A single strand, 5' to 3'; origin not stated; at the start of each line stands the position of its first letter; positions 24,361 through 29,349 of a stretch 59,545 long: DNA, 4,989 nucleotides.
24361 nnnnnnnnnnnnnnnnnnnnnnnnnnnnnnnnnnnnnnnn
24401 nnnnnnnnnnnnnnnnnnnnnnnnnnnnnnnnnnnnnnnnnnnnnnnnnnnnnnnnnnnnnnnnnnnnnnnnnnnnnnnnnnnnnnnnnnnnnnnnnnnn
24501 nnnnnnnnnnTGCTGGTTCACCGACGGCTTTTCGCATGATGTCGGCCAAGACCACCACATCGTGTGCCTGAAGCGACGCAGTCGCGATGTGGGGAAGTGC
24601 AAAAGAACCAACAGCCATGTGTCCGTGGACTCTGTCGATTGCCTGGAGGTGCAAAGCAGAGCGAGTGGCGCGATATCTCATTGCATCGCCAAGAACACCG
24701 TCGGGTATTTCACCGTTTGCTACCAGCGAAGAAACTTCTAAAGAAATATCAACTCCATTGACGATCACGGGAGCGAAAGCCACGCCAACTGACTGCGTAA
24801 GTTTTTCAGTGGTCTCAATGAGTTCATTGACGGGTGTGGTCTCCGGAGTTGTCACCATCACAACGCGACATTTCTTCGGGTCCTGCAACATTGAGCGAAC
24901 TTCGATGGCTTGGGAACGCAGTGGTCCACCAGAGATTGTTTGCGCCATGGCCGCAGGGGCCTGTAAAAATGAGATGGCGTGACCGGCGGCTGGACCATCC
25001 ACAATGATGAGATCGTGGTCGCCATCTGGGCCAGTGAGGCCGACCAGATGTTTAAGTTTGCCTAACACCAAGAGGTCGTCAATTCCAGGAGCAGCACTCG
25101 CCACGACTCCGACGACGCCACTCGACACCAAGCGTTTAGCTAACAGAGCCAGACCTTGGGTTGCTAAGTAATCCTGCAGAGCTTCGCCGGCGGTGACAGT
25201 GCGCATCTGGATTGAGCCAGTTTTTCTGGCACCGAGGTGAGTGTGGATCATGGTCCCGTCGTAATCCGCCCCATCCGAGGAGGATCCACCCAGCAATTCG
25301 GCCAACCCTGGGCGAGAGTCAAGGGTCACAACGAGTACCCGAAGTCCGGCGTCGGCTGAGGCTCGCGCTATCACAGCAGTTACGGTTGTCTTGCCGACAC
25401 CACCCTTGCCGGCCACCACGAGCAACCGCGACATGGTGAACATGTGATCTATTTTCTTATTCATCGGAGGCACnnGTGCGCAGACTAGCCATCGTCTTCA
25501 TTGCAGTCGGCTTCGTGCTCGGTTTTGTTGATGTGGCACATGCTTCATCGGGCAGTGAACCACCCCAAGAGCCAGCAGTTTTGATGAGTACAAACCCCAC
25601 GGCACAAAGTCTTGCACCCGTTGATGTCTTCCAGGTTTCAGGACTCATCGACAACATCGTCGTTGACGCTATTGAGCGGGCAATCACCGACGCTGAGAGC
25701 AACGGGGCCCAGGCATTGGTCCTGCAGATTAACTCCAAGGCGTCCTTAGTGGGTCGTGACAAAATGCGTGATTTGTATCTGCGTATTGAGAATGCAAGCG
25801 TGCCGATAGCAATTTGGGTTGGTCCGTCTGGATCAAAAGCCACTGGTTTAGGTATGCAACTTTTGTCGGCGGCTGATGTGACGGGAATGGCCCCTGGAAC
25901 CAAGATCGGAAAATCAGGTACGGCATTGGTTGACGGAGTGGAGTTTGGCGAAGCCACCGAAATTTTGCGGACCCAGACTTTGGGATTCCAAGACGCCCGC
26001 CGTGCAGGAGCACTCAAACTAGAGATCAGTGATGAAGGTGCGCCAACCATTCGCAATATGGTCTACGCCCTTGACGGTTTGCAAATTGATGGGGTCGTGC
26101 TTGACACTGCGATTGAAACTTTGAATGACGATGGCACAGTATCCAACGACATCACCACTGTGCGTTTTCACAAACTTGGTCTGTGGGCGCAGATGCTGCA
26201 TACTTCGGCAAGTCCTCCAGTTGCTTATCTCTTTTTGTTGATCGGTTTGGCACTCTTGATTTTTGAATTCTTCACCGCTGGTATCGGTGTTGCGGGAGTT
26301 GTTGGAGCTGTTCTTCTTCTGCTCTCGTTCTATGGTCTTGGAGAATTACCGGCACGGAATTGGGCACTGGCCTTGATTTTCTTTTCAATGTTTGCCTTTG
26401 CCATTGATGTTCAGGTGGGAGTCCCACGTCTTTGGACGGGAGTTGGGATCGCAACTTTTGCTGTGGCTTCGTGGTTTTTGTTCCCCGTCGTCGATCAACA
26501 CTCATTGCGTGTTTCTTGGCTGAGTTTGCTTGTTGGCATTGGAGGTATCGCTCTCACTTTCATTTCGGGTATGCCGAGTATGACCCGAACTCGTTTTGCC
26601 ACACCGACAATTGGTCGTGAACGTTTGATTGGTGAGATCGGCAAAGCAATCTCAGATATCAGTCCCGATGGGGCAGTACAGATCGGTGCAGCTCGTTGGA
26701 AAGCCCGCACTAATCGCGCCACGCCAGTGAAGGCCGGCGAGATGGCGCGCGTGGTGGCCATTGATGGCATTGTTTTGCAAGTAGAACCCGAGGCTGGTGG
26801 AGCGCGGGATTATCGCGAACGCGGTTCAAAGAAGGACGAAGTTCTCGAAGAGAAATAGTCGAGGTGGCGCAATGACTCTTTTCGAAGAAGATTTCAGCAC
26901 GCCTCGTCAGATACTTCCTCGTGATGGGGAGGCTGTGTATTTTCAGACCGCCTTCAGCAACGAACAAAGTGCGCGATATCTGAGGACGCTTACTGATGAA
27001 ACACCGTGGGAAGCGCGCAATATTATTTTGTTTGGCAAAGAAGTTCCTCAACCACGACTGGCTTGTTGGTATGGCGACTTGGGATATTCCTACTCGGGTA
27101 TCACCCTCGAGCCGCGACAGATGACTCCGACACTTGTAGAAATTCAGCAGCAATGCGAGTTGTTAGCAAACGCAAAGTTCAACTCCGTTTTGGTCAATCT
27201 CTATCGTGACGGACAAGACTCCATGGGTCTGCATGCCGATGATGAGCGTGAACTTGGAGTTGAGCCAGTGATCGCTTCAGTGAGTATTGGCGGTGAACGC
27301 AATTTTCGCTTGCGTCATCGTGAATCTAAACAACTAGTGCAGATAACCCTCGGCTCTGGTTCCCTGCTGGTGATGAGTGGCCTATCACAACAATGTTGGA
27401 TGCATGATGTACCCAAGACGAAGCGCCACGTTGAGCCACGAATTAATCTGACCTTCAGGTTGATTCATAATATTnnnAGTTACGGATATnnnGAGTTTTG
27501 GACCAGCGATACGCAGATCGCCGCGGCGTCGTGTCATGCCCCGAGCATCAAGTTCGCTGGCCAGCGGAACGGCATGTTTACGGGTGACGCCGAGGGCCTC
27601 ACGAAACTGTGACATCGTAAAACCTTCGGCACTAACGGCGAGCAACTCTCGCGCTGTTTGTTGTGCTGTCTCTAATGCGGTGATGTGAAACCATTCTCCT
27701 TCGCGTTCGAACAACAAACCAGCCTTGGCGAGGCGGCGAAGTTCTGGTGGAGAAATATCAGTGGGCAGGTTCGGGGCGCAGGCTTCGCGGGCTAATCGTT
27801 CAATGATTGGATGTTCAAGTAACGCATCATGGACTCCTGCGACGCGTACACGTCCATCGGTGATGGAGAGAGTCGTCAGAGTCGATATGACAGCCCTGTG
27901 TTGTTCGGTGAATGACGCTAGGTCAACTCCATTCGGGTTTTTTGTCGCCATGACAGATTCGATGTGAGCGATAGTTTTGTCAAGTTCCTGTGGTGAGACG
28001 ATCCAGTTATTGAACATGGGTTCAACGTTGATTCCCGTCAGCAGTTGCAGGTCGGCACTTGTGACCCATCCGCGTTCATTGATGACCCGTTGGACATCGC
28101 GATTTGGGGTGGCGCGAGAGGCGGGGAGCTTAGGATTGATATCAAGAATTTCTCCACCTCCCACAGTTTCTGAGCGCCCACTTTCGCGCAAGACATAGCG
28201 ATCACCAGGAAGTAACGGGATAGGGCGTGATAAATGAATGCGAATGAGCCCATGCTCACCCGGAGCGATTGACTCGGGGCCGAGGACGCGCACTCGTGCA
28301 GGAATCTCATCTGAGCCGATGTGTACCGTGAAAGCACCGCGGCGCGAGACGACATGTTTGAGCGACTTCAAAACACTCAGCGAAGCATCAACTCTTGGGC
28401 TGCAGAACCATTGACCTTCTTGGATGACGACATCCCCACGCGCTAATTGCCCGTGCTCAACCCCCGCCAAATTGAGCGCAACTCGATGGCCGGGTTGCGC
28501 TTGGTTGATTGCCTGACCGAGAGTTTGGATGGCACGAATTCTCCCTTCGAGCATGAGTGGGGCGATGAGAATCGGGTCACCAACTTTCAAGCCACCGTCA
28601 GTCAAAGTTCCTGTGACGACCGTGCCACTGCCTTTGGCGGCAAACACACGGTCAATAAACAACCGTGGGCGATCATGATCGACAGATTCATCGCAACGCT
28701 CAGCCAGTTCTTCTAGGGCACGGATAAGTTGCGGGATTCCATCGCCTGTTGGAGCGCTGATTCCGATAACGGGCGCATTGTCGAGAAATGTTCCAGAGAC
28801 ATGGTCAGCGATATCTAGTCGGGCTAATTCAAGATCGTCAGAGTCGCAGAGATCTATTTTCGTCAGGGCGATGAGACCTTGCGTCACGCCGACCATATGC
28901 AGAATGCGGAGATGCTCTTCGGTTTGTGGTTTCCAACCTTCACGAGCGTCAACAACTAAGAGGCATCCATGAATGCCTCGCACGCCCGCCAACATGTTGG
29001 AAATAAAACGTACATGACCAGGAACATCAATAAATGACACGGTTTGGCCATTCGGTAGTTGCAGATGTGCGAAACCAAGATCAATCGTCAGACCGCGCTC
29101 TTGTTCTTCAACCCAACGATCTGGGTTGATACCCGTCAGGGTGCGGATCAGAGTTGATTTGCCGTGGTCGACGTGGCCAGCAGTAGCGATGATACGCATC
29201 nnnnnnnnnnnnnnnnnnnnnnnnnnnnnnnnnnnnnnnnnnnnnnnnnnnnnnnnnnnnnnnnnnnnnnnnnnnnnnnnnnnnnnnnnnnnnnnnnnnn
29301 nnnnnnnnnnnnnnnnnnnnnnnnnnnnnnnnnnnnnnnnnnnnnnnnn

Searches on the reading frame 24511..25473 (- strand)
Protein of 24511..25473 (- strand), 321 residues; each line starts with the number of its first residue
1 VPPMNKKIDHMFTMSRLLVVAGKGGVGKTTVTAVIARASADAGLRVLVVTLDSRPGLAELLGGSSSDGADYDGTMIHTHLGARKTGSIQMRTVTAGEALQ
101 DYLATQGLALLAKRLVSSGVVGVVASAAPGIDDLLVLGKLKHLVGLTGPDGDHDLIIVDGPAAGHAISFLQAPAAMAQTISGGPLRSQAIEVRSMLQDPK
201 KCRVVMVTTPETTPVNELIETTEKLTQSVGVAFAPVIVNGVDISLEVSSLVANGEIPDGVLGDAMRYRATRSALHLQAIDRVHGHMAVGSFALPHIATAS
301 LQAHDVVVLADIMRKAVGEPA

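Call 8: search_protein_families(library=pfam, proteins=[window:24511-25473:-], max_evalue=0.001)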
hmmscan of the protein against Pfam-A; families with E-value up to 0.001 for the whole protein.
window:24511-25473:- (321 aa): 5 families
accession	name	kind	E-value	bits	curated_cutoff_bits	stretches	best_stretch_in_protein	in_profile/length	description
PF02374.21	ArsA_ATPase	-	5.2e-21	75.6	24.3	1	16-179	2-151/305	Anion-transporting ATPase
PF01656.29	CbiA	-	1.4e-10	41.6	25.4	1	18-267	2-111/125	CobQ/CobB/MinD/ParA nucleotide binding domain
PF13614.12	AAA_31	-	1.5e-06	28.7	27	1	19-65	6-52/177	AAA domain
PF10609.15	ParA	-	6.4e-06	26.2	27.1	1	17-66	6-56/246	NUBPL iron-transfer P-loop NTPase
PF13604.12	AAA_30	-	0.00072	19.8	27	0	9-54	11-57/191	AAA domain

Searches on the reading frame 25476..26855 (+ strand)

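Call 7: search_protein_families(library=pfam, proteins=[window:25476-26855:+], max_evalue=0.001)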
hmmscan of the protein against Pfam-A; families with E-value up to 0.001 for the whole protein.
window:25476-26855:+ (460 aa): 3 families
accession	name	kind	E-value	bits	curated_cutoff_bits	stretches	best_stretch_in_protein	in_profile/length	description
PF01957.25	NfeD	-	8.9e-15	55.1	29.1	1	382-438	2-57/57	NfeD-like C-terminal, partner-binding domain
PF24961.1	NfeD_membrane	-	3.7e-14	53.2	26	1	249-362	2-115/119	NfeD integral membrane domain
PF25145.1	NfeD1b_N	-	4.6e-05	23.5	40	1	51-154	4-102/189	NfeD1b, N-terminal domain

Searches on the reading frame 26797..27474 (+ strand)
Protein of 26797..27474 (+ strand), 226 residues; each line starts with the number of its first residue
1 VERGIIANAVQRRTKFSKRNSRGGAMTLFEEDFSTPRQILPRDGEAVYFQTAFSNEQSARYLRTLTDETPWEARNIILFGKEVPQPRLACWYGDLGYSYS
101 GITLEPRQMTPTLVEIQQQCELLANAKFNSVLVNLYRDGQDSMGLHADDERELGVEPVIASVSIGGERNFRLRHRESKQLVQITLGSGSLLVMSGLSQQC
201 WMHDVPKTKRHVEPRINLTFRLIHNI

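Call 7: search_protein_families(library=pfam, proteins=[window:26797-27474:+], max_evalue=0.001)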
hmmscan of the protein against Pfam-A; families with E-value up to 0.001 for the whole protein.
window:26797-27474:+ (226 aa): 1 family
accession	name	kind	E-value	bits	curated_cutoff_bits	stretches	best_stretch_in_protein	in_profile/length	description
PF13532.12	2OG-FeII_Oxy_2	-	8.8e-36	124.4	31.2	1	46-221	2-194/194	2OG-Fe(II) oxygenase superfamily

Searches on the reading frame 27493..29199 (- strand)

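Call 7: search_protein_families(library=pfam, proteins=[window:27493-29199:-], max_evalue=0.001)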
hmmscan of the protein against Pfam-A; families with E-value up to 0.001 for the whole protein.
window:27493-29199:- (569 aa): 5 families
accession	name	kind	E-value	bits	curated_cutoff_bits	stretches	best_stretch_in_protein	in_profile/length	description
PF00009.33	GTP_EFTU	-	8.3e-34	117.3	26.5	1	2-166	4-186/188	Elongation factor Tu GTP binding domain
PF09107.17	SelB-wing_3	-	3.8e-12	46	23.2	1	525-564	7-46/47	Elongation factor SelB, winged helix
PF25461.1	Beta-barrel_SelB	-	1.6e-09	38.4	27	1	287-357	17-79/80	Selenocysteine-specific elongation factor, beta-barrel domain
PF03144.31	GTP_EFTU_D2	-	4.2e-09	37.2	30.3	1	192-258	1-72/73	Elongation factor Tu domain 2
PF01926.29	MMR_HSR1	-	7.7e-09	36.1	21.9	1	4-101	2-101/113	50S ribosome-binding GTPase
